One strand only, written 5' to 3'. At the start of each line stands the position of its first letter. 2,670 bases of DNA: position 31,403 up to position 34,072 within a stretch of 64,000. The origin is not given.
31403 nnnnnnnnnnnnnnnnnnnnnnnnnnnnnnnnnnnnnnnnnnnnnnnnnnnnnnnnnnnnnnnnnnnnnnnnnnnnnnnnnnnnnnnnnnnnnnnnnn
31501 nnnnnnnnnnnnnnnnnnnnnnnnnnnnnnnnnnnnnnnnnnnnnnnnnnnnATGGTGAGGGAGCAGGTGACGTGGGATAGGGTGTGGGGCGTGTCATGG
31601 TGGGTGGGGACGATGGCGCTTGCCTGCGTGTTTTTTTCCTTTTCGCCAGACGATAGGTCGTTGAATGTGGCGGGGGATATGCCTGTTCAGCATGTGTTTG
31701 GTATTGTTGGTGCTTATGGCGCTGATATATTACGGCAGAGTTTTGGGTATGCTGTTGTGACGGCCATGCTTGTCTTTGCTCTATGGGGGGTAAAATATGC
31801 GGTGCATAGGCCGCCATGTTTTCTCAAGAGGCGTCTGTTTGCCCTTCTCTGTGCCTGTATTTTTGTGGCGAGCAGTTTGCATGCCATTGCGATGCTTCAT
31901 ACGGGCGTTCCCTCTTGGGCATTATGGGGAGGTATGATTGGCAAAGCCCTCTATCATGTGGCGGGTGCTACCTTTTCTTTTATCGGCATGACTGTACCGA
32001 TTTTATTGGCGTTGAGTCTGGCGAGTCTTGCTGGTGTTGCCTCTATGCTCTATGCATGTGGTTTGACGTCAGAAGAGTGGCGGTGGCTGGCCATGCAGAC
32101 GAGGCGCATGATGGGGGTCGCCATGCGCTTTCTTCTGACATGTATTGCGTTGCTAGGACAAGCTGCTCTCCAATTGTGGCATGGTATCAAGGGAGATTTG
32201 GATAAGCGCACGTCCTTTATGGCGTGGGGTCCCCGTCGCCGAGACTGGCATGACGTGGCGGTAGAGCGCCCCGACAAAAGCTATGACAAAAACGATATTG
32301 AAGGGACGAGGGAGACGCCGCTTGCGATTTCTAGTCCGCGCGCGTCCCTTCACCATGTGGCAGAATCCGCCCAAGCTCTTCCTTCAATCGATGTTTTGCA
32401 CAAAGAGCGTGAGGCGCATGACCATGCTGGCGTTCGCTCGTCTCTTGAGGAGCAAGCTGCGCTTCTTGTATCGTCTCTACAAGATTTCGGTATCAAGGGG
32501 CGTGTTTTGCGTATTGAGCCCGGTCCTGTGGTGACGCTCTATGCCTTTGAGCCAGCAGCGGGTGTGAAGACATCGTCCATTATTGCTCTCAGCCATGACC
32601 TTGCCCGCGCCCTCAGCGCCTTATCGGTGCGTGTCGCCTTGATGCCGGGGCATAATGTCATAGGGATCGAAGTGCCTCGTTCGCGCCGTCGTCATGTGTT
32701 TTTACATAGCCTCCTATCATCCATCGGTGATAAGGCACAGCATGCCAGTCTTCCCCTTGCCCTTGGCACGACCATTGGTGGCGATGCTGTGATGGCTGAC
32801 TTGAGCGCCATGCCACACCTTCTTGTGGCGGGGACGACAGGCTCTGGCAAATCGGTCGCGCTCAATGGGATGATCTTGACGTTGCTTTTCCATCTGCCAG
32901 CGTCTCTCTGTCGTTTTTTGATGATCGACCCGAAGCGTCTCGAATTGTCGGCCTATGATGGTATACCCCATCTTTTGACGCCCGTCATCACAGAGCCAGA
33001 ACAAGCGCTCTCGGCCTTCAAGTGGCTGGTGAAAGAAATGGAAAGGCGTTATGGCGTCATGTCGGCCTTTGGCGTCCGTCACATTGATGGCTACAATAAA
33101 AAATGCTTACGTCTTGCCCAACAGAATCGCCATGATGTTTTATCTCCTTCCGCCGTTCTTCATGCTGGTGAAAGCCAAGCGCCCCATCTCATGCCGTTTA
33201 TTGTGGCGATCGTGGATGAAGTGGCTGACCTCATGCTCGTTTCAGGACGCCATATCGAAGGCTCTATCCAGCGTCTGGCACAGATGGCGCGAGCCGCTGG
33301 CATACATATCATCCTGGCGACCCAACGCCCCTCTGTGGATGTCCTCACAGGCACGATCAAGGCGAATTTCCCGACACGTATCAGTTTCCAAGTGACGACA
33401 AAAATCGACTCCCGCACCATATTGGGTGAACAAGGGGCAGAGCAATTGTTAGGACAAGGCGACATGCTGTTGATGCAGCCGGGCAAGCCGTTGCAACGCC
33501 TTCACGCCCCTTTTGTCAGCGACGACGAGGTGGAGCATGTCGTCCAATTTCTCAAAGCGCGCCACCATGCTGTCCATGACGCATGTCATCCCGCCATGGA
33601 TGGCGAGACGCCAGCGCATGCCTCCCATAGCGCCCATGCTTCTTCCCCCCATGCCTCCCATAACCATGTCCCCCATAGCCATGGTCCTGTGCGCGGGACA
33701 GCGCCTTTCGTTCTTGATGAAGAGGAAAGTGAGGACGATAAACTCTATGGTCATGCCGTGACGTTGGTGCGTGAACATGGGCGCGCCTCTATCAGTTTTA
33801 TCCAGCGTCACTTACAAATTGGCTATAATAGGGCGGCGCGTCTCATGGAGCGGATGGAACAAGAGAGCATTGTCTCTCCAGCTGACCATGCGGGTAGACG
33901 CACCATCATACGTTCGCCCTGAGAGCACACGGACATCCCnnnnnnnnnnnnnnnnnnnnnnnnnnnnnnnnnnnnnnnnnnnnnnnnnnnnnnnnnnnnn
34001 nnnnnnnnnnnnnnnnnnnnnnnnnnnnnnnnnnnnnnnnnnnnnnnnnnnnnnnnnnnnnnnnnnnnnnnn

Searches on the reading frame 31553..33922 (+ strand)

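Call 80: search_protein_families(library=ncbifam, proteins=[window:31553-33922:+], max_evalue=1e-10)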
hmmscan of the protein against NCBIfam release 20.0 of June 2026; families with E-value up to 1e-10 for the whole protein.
window:31553-33922:+ (789 aa): 5 families
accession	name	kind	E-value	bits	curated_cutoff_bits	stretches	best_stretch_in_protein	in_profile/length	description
NF007615.0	PRK10263.1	equivalog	2.7e-134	449.4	1566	2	272-672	862-1265/1355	DNA translocase FtsK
TIGR03928.1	T7_EssCb_Firm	equivalog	2.5e-26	91.7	778.4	1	395-633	441-662/1296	type VII secretion protein EssC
TIGR03924.1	T7SS_EccC_a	equivalog_domain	1.3e-16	60.6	509.15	1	421-657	451-671/673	type VII secretion protein EccCa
NF041214.1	plasmid_TraB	equivalog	1e-11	44.1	800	1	422-627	250-422/639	plasmid transfer protein TraB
TIGR03925.1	T7SS_EccC_b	equivalog_domain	7.5e-11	41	346.55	0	381-499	325-438/564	type VII secretion protein EccCb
